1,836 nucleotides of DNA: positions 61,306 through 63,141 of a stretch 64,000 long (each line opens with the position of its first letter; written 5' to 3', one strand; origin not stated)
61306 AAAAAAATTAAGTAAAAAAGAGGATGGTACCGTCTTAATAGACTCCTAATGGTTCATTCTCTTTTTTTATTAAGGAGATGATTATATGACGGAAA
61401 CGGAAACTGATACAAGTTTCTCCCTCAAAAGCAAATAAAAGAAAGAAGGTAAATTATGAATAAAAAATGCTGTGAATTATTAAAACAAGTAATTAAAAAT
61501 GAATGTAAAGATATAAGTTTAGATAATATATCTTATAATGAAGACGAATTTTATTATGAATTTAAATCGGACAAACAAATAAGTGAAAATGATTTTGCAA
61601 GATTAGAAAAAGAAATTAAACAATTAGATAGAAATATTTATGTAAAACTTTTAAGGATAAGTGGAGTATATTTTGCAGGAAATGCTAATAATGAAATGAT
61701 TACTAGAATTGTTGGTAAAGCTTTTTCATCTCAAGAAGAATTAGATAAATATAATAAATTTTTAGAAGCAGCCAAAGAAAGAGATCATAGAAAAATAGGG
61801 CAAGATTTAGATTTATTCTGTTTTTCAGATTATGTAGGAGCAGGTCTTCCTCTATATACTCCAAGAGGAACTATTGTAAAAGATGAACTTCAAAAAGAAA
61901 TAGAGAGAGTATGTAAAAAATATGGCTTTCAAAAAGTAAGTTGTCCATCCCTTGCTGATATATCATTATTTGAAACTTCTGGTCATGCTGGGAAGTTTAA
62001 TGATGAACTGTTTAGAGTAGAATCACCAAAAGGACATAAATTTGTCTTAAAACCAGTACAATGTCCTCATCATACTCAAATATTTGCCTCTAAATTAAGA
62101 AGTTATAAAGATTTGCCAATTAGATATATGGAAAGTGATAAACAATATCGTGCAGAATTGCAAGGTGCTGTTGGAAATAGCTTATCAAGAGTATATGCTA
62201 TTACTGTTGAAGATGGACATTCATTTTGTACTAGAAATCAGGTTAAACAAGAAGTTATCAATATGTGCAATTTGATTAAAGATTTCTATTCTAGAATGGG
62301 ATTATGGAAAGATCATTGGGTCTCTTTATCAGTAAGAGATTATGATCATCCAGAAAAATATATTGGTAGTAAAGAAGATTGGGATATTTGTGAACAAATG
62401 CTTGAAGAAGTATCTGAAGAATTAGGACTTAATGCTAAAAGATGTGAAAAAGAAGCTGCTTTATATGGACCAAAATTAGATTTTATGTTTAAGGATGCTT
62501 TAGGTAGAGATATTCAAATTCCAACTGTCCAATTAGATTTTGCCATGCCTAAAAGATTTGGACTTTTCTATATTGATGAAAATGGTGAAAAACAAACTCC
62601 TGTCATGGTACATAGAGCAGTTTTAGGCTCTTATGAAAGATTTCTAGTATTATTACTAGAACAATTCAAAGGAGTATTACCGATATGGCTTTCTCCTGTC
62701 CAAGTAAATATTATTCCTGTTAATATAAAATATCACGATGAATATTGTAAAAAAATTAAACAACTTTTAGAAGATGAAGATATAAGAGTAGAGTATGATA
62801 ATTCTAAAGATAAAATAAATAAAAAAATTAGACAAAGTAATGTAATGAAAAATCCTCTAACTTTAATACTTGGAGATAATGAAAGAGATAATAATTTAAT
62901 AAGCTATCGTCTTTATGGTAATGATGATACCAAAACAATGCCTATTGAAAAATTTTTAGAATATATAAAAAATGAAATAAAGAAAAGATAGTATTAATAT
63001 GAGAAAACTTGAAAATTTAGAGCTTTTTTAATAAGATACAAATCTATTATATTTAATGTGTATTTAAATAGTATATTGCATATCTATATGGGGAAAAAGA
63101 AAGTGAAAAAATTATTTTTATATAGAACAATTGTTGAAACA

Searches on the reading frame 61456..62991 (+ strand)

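Call 64: search_protein_families(library=pfam, proteins=[window:61456-62991:+], max_evalue=0.00001)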
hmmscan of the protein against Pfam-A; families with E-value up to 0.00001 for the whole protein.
window:61456-62991:+ (511 aa): 2 families
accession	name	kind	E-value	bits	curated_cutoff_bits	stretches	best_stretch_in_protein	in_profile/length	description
PF00587.30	tRNA-synt_2b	-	6.1e-37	127.8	29.3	1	186-404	1-179/179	tRNA synthetase class II core domain (G, H, P, S and T)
PF03129.25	HGTP_anticodon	-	4.9e-18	65.5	21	1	416-506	1-93/94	Anticodon binding domain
